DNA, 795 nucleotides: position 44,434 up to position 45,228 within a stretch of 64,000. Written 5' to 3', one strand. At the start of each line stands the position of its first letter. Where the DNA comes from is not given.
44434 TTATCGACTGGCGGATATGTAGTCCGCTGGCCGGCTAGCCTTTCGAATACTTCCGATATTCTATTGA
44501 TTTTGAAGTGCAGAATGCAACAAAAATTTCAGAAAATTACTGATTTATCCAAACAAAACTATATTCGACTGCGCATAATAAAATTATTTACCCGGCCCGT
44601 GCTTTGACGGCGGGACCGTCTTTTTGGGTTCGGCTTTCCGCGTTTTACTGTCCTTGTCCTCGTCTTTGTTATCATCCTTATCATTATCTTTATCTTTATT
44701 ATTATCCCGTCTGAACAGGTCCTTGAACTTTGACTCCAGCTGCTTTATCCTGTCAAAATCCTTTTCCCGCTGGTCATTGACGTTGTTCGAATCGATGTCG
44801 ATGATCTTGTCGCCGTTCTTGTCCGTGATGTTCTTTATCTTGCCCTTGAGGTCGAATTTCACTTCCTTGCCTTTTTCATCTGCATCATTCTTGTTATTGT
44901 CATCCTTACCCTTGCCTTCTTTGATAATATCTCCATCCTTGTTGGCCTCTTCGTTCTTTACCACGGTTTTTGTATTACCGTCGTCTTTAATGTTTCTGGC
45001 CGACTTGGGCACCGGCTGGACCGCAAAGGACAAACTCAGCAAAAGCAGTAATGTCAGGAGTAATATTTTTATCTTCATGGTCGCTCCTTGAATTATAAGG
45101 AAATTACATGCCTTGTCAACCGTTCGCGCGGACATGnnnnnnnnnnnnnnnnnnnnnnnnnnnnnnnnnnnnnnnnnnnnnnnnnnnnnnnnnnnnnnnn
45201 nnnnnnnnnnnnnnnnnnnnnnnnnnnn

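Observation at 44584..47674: Four-gene minus-strand operon of secreted low-complexity proteins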

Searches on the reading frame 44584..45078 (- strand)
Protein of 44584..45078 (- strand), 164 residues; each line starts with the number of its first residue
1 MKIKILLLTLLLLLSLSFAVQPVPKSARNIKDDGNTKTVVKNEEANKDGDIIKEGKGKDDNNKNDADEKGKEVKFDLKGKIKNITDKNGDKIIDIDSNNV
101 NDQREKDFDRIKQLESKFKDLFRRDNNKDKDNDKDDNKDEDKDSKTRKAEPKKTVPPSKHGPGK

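Call 3: search_protein_families(library=pfam, proteins=[window:44584-45078:-], max_evalue=0.1)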
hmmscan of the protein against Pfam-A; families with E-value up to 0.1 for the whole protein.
window:44584-45078:- (164 aa): 0 families

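Call 6: search_protein_families(library=ncbifam, proteins=[window:44584-45078:-], max_evalue=0.1)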
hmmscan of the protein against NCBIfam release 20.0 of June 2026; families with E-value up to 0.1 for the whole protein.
window:44584-45078:- (164 aa): 1 family
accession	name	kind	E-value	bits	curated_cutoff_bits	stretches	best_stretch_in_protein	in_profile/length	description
NF053819.1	EF0750_LPXTG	subfamily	0.093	13.2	47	0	1-65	1-63/105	EF2685/EF0750 family sortase-dependent surface protein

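Call 70: find_homologous_proteins(query=window:44584-45078:-, max_evalue=0.001)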
Query window:44584-45078:- (164 aa): 13 proteins with E <= 0.001 among 184 candidates.
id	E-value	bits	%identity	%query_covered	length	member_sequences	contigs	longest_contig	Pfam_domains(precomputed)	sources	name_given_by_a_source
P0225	3.6e-93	328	100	100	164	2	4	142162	-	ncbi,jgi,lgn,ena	ncbi:MAG TPA: hypothetical protein VF399_09445 [bacterium]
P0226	8.2e-64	232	76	90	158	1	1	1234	-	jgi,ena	-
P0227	2.7e-54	201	69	91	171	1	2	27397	-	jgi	jgi:hypothetical protein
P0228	5.6e-10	57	37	74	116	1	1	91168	-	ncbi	ncbi:MAG: hypothetical protein ACPL28_00595 [bacterium]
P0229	1.1e-7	50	40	66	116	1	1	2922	-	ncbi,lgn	ncbi:MAG: hypothetical protein ABIL22_09185 [candidate division WOR-3 bacterium]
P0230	1.7e-7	49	38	76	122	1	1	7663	-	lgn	-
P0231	6.1e-7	47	30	62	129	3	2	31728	-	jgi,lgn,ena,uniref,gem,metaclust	uniref:Uncharacterized protein n=1 Tax=candidate division WOR-3 bacterium TaxID=2052148 RepID=A0A7V3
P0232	1.1e-6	47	35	71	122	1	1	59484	-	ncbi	-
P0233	1.6e-5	43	41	73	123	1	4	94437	-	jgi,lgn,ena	-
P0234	1.8e-5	43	39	70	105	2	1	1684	-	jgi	jgi:hypothetical protein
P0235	4.2e-5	41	33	71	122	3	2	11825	-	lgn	-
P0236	7.9e-5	41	34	76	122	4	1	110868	-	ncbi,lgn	-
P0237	2.1e-4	39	70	20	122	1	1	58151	-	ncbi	-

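Call 73: search_protein_families(library=padloc, proteins=[window:44584-45078:-], max_evalue=0.01)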
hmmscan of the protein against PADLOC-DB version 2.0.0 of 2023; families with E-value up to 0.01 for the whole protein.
window:44584-45078:- (164 aa): 0 families

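Call 74: search_protein_families(library=phrogs, proteins=[window:44584-45078:-], max_evalue=0.01)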
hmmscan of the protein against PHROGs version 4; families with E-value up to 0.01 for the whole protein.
window:44584-45078:- (164 aa): 0 families
